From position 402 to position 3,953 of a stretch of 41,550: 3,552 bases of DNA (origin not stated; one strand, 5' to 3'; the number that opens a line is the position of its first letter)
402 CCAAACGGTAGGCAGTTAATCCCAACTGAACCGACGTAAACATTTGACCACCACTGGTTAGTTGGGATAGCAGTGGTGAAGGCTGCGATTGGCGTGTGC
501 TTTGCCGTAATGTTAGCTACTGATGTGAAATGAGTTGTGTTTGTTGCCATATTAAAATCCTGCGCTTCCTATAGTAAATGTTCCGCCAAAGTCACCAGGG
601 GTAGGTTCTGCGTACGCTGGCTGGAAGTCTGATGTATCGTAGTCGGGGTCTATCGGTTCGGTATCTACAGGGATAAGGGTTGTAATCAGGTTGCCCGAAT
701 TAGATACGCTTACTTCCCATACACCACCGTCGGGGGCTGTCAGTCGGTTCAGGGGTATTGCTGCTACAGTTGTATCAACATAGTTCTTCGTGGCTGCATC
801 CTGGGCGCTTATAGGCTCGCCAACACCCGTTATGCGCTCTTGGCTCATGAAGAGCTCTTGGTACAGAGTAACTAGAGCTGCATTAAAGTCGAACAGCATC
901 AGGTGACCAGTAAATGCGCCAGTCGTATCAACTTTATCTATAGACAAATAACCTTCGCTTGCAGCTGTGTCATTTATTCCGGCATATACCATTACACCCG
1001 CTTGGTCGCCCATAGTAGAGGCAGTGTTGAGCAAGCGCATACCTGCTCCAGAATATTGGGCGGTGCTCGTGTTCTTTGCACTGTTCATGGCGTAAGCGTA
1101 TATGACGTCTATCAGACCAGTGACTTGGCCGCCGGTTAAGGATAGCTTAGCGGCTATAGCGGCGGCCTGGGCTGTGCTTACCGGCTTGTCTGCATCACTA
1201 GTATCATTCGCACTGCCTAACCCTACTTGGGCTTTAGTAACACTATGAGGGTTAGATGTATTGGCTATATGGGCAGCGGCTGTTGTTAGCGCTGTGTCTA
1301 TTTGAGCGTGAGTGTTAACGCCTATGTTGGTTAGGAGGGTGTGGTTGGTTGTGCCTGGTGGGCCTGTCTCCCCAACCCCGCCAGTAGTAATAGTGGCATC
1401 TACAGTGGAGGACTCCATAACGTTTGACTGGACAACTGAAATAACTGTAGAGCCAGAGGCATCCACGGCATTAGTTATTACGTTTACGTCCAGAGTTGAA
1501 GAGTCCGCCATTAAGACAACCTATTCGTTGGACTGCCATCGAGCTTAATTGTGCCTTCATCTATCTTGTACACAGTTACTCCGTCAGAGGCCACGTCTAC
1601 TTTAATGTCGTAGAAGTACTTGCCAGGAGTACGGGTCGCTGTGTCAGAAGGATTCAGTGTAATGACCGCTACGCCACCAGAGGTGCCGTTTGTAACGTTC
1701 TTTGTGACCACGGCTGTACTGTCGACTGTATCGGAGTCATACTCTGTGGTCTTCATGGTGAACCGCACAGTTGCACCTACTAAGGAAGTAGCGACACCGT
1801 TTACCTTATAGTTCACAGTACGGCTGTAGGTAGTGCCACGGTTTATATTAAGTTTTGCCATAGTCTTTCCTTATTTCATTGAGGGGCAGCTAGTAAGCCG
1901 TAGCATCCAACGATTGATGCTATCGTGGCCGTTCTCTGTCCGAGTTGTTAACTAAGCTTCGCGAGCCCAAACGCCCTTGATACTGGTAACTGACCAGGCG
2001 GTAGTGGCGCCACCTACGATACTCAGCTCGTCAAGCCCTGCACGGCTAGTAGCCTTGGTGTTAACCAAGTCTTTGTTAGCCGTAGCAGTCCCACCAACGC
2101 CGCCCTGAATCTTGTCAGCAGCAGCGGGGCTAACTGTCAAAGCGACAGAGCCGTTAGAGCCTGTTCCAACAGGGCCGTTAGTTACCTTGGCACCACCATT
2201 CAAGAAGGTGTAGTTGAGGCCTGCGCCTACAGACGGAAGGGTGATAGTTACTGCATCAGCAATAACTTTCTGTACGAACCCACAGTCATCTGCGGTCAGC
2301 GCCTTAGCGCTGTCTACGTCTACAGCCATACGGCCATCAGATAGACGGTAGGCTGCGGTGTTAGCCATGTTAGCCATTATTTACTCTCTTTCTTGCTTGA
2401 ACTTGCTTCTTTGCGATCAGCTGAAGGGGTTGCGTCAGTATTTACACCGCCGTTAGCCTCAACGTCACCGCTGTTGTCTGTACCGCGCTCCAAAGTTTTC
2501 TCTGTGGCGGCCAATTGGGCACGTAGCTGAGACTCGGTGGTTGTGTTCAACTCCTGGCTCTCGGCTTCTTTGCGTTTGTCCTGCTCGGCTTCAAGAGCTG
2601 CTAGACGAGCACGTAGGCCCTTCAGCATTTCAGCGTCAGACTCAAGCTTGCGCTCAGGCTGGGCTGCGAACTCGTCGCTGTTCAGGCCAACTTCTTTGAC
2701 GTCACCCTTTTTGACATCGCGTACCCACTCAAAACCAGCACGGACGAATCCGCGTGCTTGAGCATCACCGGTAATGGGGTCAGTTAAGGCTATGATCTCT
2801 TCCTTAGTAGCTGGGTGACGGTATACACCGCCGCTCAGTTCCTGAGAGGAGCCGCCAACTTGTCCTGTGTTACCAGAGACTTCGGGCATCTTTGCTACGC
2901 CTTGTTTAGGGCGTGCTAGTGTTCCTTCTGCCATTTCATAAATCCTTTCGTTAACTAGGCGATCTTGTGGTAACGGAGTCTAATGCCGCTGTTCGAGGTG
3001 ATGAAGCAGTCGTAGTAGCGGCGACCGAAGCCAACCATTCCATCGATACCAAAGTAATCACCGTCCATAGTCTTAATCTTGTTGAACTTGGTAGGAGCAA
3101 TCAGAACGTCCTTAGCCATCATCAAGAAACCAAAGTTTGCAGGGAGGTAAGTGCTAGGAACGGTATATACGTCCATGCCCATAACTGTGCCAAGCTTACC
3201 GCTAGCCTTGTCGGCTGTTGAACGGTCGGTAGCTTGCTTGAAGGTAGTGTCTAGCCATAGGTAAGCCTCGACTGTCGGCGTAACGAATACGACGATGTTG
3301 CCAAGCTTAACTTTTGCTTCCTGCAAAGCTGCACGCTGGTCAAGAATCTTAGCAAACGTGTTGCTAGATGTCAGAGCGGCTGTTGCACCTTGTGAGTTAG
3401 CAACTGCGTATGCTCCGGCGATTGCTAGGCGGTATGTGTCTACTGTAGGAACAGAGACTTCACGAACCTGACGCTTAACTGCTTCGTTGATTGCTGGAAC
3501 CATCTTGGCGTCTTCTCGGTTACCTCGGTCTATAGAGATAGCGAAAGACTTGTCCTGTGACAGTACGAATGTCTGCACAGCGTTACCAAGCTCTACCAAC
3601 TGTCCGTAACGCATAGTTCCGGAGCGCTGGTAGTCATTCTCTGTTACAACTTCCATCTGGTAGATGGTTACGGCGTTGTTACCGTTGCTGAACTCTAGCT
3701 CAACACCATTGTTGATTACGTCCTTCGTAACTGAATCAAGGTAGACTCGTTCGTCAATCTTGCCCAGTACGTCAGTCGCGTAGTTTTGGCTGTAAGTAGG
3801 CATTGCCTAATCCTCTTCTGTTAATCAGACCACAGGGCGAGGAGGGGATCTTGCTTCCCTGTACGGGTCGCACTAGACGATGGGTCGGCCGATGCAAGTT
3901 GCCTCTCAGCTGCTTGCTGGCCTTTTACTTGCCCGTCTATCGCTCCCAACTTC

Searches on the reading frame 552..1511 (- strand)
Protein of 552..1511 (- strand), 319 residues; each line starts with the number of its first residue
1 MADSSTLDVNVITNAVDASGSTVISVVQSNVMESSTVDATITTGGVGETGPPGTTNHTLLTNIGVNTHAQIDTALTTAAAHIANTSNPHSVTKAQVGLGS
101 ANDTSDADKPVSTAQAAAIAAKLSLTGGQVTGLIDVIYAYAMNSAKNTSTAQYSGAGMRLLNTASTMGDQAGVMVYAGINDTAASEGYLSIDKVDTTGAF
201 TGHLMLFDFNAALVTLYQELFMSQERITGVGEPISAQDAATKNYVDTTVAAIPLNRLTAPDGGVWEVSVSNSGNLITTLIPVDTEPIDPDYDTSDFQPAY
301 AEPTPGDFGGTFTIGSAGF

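Call 14: search_protein_families(library=phrogs, proteins=[window:552-1511:-], max_evalue=0.001)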
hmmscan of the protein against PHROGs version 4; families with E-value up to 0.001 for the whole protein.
window:552-1511:- (319 aa): 18 families
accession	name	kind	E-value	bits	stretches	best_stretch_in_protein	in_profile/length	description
phrog_35419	-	tail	1.1e-07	32.5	1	80-127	164-211/414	tail fiber protein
phrog_38707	-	unknown function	4.4e-07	29.9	1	84-143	397-457/675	-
phrog_1640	-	tail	1.2e-06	28.9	1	221-255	136-169/765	tail protein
phrog_25620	-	tail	6.6e-06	26.7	1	78-110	221-253/348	tail collar fiber protein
phrog_11029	-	tail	1.7e-05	23.8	1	59-112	19-73/892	tail protein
phrog_2163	-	head and packaging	2.4e-05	24.6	1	77-145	209-278/574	virion structural protein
phrog_26630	-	tail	2.6e-05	24.1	1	222-250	125-153/506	tail fiber protein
phrog_34368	-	unknown function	5.1e-05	23.5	1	62-131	56-126/344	-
phrog_33513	-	unknown function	5.7e-05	22.2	1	84-178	96-188/1042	-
phrog_11393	-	tail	7.1e-05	22.7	1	212-251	107-146/538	tail fiber protein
phrog_13892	-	tail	7.8e-05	22.8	0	74-126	545-598/676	minor tail protein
phrog_13857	-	tail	0.0001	21.9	1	73-103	177-207/743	tail protein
phrog_35034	-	unknown function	0.00013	22.6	1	36-163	18-142/242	-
phrog_24919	-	tail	0.00019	21.4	1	73-127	94-150/402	tail fiber protein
phrog_8078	-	head and packaging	0.00036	19.5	1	90-122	458-490/1392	virion structural protein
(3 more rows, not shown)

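Call 23: search_protein_families(library=pfam, proteins=[window:552-1511:-], max_evalue=0.01)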
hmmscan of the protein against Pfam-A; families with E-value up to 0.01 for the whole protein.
window:552-1511:- (319 aa): 0 families

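Call 62: search_solved_structures(query=window:552-1511:-, max_evalue=1)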
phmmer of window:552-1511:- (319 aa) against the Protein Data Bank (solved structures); distinct sequences matched with E-value up to 1: 1.
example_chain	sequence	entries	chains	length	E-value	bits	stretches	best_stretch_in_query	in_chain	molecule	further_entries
9m4d_A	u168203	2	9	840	0.021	17.5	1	222-252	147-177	Probable tail spike protein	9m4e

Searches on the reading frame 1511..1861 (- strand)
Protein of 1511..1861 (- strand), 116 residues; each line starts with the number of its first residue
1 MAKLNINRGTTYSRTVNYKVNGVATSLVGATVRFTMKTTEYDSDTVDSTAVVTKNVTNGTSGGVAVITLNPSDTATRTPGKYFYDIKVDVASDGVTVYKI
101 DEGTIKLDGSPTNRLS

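Call 14: search_protein_families(library=phrogs, proteins=[window:1511-1861:-], max_evalue=0.001)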
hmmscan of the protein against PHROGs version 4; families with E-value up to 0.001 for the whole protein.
window:1511-1861:- (116 aa): 1 family
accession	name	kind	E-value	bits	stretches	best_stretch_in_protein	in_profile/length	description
phrog_1084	-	unknown function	1.3e-14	55.3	1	3-113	9-116/123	unknown function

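Call 84: search_protein_families(library=pfam, proteins=[window:1511-1861:-], max_evalue=0.01)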
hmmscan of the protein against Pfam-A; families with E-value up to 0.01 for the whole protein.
window:1511-1861:- (116 aa): 0 families

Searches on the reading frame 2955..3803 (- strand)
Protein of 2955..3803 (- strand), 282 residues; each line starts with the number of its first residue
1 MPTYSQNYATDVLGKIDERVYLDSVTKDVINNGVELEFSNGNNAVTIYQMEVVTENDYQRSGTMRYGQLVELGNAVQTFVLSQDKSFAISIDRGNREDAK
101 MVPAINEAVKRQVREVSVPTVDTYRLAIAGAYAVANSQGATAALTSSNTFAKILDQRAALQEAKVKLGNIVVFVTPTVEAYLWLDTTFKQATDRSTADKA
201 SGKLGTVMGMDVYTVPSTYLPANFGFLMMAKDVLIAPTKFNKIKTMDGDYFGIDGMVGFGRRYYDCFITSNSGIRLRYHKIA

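Call 14: search_protein_families(library=phrogs, proteins=[window:2955-3803:-], max_evalue=0.001)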
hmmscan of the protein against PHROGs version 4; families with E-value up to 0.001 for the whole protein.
window:2955-3803:- (282 aa): 2 families
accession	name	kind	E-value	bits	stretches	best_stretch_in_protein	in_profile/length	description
phrog_422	-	head and packaging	4.7e-36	125.8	1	7-271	6-283/297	major head protein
phrog_267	-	head and packaging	7.2e-09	36.3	1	14-217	47-258/410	major head protein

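Call 31: search_dna_similar(query=window:2955-3803:-, collection=phages, mode=protein, max_evalue=1e-8, max_rows=25)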
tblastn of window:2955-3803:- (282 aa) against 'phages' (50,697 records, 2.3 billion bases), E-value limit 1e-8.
Records with a match: 24; places in all: 24; records where one place covers at least 80% of the query: 24.
Best place of each record, by identity: 60-80% 1; <60% 23.
By first word of the organism name: Bacillus 10; Streptococcus 9; Caudoviricetes 1; Thermus 1; Geobacillus 1; Dulem 1; Clostridium 1.
By host as written in the record: - 6; Streptococcus gordonii SK184 2; Bacillus cereus 2; Bacillus thuringiensis subsp. tenebrionis YBT-1765 2; Bacillus thuringiensis 4B1 2; Streptococcus urinalis SRR067581 1; Streptococcus urinalis 2285-97 1; Streptococcus agalactiae BSU248 1; and 7 more.
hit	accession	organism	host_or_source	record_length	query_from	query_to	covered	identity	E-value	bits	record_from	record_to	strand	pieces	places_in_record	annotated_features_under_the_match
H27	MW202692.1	Caudoviricetes sp.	Manatee Spring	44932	6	282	98%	69.0%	2e-124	396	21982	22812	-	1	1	carbohydrate-binding family V/xii protein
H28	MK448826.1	Streptococcus phage Javan645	Streptococcus urinalis SRR067581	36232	7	282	98%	34.2%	3e-39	150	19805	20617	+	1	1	hypothetical protein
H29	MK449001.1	Streptococcus phage Javan640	Streptococcus urinalis 2285-97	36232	7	282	98%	34.2%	3e-39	150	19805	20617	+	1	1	hypothetical protein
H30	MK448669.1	Streptococcus phage Javan11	Streptococcus agalactiae BSU248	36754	7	282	98%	33.8%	1e-37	146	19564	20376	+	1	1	hypothetical protein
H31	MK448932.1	Streptococcus phage Javan42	Streptococcus agalactiae ES-PW-160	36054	7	280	97%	34.1%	4e-38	148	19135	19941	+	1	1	hypothetical protein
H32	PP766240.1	Streptococcus phage phiGBSVK-F1_GBSInt11.2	Streptococcus agalactiae JN_AR_GBS66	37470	7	282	98%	33.5%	1e-38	149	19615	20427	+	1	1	hypothetical protein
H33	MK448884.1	Streptococcus phage Javan246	Streptococcus gordonii SK184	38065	7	282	98%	33.5%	2e-38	149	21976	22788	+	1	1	hypothetical protein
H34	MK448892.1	Streptococcus phage Javan268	Streptococcus infantis SK970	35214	7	282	98%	33.3%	1e-37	146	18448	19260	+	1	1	hypothetical protein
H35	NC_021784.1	Thermus phage phi OH2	-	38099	7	282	98%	33.0%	8e-35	138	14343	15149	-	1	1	major head protein | ribosome_binding_site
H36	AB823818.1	Geobacillus phage phiOH2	-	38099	7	282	98%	33.0%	8e-35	138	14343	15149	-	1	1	Gp7 | ribosome_binding_site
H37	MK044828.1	Streptococcus phage 33888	-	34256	7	282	98%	32.4%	2e-35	140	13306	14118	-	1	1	carbohydrate-binding family V/XII protein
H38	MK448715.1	Streptococcus phage Javan247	Streptococcus gordonii SK184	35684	7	282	98%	32.2%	4e-35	139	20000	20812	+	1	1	hypothetical protein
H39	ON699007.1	Bacillus phage BC-1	Bacillus cereus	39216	15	280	94%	33.3%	3e-28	119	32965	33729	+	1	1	major capsid protein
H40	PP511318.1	Dulem virus 31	Eulemur flavifrons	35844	7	282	98%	32.0%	3e-33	134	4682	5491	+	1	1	major capsid protein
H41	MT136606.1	Bacillus phage vB_BceS_KLEB30-3S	Bacillus cereus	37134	16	268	90%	32.4%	1e-26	114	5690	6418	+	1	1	major capsid protein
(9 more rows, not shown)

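Call 40: find_related_loci(query=window:2955-3803:-, collection=genome_contigs, flank=10000)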
Query window:2955-3803:- (282 aa) in genome_contigs; peptide patterns used: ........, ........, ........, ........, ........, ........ (x = any residue, [..] = any of these).
57 stretches matched a pattern, but none encodes a relative of the query by tblastn (E <= 1e-3).

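Call 42: find_homologous_proteins(query=window:2955-3803:-, max_evalue=1e-20)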
Query window:2955-3803:- (282 aa): 965 proteins with E <= 1e-20 among 1960 candidates; the best 120 are listed.
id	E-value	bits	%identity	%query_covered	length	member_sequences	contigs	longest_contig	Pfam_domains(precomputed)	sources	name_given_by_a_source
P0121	9.3e-181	617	100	100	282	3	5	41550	-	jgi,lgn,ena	jgi:hypothetical protein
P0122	1.1e-167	574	93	100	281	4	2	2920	-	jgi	jgi:hypothetical protein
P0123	6.1e-166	568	92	99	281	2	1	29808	-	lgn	-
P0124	5.4e-162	555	89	100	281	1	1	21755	-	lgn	-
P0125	5.9e-162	555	91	99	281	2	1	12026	-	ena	-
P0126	5.0e-161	552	89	99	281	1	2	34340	-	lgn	-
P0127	9.1e-160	548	88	99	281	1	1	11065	-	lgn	-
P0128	5.8e-158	542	87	99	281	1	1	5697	-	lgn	-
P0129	1.7e-155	534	85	100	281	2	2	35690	-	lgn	-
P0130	4.4e-145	500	82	99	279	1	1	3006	-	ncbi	-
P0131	9.6e-142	489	79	99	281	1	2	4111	-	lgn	-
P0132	6.1e-138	476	78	99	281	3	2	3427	-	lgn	-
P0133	2.7e-137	474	77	98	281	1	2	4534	-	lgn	-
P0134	2.0e-136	471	77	99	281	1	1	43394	-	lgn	-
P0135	6.5e-136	470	77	99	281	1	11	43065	-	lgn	-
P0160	5.9e-123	427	71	98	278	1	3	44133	-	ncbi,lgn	-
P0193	8.7e-118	410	69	98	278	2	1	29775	-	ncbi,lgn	-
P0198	2.5e-117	409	68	98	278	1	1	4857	-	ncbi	-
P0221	2.7e-115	402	66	98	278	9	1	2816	-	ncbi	-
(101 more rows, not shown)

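Call 44: find_encoding_contigs(protein=P0126, flank=10000, max_places=1)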
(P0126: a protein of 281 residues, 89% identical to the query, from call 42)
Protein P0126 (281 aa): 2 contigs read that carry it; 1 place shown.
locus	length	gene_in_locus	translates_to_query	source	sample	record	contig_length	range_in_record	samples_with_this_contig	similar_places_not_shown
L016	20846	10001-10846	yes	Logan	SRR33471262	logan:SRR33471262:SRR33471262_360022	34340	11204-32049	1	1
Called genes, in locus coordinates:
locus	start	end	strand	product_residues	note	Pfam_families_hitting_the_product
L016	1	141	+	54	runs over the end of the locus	-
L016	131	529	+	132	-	-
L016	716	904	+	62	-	-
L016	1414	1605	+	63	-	-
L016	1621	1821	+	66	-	-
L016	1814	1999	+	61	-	-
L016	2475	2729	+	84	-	-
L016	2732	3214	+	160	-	-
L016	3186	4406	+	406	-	PF17288:Terminase_3C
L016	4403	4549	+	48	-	-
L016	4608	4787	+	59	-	-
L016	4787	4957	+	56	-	-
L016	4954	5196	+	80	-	-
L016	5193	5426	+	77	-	-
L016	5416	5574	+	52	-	-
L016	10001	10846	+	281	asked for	-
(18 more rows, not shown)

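Call 45: find_encoding_contigs(protein=P0129, flank=10000, max_places=1)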
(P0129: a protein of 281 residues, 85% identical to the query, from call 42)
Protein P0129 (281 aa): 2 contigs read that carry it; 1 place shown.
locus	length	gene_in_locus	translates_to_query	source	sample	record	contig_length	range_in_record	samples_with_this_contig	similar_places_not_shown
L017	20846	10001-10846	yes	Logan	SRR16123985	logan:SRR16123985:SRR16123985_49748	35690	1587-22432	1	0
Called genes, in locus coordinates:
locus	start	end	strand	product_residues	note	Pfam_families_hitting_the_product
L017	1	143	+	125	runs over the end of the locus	-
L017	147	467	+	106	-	-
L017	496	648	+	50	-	-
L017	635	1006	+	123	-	-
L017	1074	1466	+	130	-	-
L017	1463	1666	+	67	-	-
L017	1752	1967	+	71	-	-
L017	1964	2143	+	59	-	-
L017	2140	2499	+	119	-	-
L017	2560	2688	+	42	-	-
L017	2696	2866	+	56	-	-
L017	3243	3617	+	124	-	-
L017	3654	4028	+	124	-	-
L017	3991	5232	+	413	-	PF04466:Terminase_3, PF17288:Terminase_3C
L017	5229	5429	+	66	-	-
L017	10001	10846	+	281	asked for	-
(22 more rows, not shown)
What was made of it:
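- Closest known: Phage tailspike or tail-fibre depolymerases. Same: Contigs with the closest MCP carry a beta-helix or SGNH protein in the corresponding region (calls 44, 45).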

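Call 46: find_encoding_contigs(protein=P0121, flank=10000, max_places=5)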
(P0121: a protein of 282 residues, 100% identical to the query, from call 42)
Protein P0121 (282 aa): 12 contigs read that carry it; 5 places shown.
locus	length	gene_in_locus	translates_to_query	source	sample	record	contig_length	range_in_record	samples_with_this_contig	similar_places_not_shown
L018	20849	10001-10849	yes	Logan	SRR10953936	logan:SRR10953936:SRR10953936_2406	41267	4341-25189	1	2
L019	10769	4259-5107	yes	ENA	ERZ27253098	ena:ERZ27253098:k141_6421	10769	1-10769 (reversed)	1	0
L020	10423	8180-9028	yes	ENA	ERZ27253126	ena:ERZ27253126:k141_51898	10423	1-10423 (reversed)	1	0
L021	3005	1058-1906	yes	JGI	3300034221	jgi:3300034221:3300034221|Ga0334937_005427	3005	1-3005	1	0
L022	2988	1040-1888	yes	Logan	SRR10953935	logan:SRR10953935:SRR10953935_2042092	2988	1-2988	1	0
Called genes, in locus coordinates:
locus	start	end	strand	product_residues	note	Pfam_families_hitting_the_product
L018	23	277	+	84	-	-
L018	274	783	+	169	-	-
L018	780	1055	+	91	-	-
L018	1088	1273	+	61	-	-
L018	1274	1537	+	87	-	-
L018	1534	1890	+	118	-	-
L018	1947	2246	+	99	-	-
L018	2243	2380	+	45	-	-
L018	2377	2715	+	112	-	-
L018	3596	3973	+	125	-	-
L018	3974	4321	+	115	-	-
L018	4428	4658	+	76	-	-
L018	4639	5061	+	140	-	PF16677:GP3_package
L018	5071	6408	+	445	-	PF03237:Terminase_6N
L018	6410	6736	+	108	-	-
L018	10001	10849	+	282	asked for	-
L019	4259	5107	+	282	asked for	-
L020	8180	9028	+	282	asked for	-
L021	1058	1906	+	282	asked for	-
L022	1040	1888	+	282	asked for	-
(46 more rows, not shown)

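Call 55: list_cluster_members(proteins=[P0130, P0160, P0193, P0198, P0221, P0015])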
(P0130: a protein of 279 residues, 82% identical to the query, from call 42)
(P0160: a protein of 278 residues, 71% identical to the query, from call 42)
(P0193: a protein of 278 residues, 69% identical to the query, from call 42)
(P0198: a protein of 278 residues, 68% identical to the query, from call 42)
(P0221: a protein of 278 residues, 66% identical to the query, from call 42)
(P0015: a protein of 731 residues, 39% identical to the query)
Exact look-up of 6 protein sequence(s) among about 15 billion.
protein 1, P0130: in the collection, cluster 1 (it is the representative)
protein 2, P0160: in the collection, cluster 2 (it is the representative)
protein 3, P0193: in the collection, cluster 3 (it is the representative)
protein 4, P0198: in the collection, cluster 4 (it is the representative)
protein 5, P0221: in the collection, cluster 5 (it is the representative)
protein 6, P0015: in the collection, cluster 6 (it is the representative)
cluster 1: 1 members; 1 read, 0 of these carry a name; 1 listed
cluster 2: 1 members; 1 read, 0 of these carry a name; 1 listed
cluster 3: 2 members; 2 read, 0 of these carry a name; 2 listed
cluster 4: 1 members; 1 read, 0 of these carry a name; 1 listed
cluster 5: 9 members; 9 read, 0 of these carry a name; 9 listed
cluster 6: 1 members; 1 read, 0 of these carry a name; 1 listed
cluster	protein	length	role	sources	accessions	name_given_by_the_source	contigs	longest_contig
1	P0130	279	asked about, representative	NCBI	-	-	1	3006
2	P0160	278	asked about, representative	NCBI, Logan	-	-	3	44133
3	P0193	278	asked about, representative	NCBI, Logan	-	-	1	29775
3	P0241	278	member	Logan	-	-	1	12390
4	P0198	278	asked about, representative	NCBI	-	-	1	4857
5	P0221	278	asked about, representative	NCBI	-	-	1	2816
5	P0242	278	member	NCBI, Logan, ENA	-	-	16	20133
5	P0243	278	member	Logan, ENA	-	-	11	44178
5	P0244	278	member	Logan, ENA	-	-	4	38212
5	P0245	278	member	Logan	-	-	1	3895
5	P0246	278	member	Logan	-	-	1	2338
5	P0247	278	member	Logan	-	-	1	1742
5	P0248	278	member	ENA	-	-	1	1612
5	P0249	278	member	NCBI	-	-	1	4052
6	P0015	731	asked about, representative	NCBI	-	-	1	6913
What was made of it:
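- Tried and rejected: MCP relatives are all unnamed metagenomic sequences (calls 42, 55).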

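Call 57: find_related_loci(query=A3, collection=genome_contigs, flank=10000)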
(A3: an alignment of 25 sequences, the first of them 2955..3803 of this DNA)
Query A3 (282 aa) in genome_contigs; peptide patterns used: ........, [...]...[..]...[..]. (x = any residue, [..] = any of these).
159 stretches matched a pattern, but none encodes a relative of the query by tblastn (E <= 1e-3).
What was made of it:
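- On Virion-associated phage depolymerase (tailspike or tail-fibre enzyme): This needs virion proteomics or cryo-EM, and the host, which is unknown (calls 40, 57).
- The host is unidentified, so no beta-1,3-glucan surface layer can be pointed to (calls 40, 57).
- Tried and rejected: No relative was found (calls 40, 57).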
